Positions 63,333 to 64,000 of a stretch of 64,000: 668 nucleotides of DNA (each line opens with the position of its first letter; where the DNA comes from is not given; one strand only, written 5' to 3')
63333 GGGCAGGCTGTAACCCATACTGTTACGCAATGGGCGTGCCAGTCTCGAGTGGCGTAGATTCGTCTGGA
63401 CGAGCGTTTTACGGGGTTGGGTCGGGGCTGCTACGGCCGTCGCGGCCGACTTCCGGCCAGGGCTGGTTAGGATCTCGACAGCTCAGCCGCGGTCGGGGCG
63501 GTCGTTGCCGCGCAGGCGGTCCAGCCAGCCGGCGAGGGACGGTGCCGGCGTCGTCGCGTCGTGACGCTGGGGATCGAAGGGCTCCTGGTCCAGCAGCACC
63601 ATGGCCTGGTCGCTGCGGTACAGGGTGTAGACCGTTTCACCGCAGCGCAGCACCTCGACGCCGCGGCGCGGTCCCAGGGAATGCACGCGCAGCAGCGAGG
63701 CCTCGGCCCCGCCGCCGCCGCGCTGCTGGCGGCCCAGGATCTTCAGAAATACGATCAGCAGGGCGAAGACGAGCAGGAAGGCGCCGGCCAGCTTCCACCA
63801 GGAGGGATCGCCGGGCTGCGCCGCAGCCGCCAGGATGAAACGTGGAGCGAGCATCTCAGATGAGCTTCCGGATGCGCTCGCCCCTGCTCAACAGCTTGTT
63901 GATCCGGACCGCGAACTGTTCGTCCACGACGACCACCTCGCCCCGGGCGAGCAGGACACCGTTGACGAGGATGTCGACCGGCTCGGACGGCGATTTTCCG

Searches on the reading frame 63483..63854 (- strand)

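Call 56: search_protein_families(library=pfam, proteins=[window:63483-63854:-], max_evalue=0.01)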
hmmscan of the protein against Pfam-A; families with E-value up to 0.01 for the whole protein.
window:63483-63854:- (123 aa): 1 family
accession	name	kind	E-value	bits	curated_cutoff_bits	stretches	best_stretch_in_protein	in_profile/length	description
PF04347.18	FliO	-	0.004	17.6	22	1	41-113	11-88/91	Flagellar biosynthesis protein, FliO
